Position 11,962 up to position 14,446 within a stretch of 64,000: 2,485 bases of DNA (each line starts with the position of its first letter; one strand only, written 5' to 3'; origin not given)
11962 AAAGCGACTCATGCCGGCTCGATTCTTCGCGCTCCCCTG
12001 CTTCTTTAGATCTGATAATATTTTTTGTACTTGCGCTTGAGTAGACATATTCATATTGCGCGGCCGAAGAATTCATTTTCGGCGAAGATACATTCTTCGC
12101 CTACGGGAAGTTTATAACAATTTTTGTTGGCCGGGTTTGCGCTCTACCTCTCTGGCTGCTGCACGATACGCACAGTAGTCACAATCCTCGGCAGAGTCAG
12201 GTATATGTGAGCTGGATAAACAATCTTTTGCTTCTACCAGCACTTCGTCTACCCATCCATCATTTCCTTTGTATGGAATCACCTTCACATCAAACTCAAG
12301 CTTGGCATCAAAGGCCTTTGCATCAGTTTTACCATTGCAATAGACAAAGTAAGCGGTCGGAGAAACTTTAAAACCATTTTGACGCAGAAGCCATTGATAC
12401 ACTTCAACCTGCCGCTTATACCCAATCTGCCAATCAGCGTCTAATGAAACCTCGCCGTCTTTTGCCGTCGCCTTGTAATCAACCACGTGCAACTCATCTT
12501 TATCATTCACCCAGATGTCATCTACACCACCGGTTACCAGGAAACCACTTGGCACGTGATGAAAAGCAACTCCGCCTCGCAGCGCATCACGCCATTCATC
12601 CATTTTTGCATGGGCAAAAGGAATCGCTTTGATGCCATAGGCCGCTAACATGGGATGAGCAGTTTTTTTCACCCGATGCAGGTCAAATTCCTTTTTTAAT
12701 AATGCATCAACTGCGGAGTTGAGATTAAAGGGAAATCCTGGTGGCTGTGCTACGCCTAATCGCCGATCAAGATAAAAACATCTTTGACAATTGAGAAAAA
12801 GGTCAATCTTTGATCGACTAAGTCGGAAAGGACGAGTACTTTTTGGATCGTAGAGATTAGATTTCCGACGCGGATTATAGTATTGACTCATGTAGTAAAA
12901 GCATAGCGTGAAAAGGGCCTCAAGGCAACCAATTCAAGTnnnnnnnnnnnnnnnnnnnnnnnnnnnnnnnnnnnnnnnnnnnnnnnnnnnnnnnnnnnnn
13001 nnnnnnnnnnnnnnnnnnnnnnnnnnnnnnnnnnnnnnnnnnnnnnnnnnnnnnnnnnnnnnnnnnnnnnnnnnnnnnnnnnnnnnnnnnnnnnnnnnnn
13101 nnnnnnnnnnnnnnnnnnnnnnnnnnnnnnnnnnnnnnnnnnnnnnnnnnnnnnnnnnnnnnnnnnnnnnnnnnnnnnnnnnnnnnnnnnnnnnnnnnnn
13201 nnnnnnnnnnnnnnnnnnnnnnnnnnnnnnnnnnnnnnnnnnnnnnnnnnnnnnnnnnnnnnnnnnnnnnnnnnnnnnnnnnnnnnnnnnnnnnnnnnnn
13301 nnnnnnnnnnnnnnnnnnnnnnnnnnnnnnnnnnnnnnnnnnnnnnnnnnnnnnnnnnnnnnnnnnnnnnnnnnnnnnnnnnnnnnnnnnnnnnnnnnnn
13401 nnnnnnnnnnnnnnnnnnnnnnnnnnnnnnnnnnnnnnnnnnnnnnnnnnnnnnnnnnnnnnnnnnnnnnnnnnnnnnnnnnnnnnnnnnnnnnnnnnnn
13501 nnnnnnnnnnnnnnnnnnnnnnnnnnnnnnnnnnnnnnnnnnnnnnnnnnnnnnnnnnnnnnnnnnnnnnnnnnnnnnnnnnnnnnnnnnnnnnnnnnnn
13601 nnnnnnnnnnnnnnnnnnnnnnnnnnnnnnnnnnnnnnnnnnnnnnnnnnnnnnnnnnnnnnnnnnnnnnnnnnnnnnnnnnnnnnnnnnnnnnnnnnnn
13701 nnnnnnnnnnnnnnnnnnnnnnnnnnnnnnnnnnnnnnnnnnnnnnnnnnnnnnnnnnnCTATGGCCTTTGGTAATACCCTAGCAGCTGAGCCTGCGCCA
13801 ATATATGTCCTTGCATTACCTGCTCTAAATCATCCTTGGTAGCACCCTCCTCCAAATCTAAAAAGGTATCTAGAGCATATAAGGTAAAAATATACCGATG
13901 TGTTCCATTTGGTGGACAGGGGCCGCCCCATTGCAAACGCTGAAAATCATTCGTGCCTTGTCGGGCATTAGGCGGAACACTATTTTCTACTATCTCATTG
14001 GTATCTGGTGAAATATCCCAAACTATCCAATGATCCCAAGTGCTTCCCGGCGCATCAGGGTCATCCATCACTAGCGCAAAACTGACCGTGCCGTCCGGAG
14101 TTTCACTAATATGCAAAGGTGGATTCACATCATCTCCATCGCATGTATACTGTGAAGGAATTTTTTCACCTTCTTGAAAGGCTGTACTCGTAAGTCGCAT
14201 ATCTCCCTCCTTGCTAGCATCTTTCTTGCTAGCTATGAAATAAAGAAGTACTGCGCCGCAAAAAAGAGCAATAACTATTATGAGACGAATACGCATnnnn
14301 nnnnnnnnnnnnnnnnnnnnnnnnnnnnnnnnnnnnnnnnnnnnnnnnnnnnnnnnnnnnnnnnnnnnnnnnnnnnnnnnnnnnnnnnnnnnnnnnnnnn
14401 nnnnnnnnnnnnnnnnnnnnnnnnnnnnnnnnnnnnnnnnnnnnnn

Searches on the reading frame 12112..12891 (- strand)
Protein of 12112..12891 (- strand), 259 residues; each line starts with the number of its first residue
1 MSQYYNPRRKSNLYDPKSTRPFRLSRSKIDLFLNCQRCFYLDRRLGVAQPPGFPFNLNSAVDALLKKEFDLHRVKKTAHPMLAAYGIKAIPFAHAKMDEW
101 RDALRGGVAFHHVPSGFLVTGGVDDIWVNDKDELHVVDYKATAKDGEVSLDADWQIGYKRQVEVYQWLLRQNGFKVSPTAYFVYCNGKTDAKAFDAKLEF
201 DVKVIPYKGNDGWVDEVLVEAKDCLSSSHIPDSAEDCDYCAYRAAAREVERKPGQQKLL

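Call 6: search_protein_families(library=pfam, proteins=[window:12112-12891:-], max_evalue=0.01)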
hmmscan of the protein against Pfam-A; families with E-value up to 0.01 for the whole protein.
window:12112-12891:- (259 aa): 2 families
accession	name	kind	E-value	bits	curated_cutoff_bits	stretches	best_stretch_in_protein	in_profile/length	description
PF12705.13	PDDEXK_1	-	3e-13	50.7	22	1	23-244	1-244/247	PD-(D/E)XK nuclease superfamily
PF01930.23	Cas_Cas4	-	0.0069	16.9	22.7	0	130-243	62-155/160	Domain of unknown function DUF83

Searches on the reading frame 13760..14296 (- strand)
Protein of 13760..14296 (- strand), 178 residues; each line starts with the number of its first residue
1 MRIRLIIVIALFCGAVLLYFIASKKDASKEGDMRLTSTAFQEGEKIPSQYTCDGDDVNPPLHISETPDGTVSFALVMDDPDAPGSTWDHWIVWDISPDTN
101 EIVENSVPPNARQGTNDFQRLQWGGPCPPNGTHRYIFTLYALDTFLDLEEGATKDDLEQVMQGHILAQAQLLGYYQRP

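Call 6: search_protein_families(library=pfam, proteins=[window:13760-14296:-], max_evalue=0.01)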
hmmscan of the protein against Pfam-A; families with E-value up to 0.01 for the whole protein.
window:13760-14296:- (178 aa): 1 family
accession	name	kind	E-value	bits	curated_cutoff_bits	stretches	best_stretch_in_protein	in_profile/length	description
PF01161.25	PBP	-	4.1e-44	150.6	24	1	45-175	1-135/135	Phosphatidylethanolamine-binding protein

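Call 7: search_protein_families(library=ncbifam, proteins=[window:13760-14296:-], max_evalue=0.01)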
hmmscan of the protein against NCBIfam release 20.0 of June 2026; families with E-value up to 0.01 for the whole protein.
window:13760-14296:- (178 aa): 3 families
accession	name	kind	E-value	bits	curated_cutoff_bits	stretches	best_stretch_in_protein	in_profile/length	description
TIGR00481.1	TIGR00481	subfamily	7.2e-37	126.4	57.75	1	45-173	8-140/142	YbhB/YbcL family Raf kinase inhibitor-like protein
NF007609.0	PRK10257.1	equivalog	3.2e-24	85.4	226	1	33-175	1-157/158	kinase inhibitor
NF007330.0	PRK09818.1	equivalog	1e-20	74.5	277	1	31-174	20-179/183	kinase inhibitor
